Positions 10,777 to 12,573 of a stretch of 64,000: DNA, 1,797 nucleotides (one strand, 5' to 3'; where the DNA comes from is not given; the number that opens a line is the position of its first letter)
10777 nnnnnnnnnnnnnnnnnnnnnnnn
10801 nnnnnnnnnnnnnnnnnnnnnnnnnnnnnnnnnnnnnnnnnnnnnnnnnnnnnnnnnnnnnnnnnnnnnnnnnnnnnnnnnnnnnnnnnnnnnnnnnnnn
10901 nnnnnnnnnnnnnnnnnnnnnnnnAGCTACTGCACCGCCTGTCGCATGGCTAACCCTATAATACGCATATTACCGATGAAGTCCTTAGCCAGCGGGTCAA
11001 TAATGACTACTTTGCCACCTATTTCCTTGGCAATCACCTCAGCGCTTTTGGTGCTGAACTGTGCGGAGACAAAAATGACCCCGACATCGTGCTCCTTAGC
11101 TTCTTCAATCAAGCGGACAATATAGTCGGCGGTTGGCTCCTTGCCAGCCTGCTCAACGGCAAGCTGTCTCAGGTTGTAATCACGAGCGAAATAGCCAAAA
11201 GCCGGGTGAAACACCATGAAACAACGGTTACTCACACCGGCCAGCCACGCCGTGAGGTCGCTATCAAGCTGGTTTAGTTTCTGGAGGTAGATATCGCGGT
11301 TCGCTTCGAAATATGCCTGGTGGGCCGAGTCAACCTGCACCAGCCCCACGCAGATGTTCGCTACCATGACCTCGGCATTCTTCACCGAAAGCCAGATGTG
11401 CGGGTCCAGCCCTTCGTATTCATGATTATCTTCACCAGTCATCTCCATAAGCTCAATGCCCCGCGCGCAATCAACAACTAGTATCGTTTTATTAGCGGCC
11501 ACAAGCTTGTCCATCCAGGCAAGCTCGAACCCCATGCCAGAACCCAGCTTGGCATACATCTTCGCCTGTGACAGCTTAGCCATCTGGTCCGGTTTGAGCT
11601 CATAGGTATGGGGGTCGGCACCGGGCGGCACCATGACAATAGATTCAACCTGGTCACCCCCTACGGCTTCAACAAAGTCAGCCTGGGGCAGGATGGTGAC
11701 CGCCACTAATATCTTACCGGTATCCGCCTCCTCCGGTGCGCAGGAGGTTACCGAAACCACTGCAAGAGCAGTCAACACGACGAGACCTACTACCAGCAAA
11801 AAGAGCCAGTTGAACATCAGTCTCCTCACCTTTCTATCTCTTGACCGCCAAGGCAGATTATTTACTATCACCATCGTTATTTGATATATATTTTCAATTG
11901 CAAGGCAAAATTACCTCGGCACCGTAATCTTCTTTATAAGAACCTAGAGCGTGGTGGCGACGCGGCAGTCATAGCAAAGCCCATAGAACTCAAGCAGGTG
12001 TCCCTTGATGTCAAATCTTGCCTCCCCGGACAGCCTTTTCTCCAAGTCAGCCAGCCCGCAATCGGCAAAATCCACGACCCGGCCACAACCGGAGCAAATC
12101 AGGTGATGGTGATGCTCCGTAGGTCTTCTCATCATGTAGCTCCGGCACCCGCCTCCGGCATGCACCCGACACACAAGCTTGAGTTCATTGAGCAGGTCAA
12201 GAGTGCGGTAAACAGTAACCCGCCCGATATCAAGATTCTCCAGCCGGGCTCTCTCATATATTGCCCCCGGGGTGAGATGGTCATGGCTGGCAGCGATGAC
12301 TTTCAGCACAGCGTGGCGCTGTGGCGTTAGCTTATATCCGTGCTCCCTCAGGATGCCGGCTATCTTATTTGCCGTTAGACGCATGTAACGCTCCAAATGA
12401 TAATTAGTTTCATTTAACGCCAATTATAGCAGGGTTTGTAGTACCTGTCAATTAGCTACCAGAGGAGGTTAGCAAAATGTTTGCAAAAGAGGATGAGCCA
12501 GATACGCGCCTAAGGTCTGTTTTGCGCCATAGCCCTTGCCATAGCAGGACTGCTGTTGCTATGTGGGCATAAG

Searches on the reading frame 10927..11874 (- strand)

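Call 34: search_protein_families(library=pfam, proteins=[window:10927-11874:-], max_evalue=0.0001)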
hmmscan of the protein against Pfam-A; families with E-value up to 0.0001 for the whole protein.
window:10927-11874:- (315 aa): 1 family
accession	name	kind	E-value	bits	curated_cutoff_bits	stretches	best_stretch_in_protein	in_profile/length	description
PF01297.22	ZnuA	-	1.4e-71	241.5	29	1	57-304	1-254/263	Zinc-uptake complex component A periplasmic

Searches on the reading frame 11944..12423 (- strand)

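Call 34: search_protein_families(library=pfam, proteins=[window:11944-12423:-], max_evalue=0.0001)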
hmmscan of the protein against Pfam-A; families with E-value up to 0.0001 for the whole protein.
window:11944-12423:- (159 aa): 1 family
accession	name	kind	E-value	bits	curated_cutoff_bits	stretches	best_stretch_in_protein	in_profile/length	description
PF01475.25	FUR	-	1.5e-30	106.3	23.1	1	28-147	2-121/121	Ferric uptake regulator family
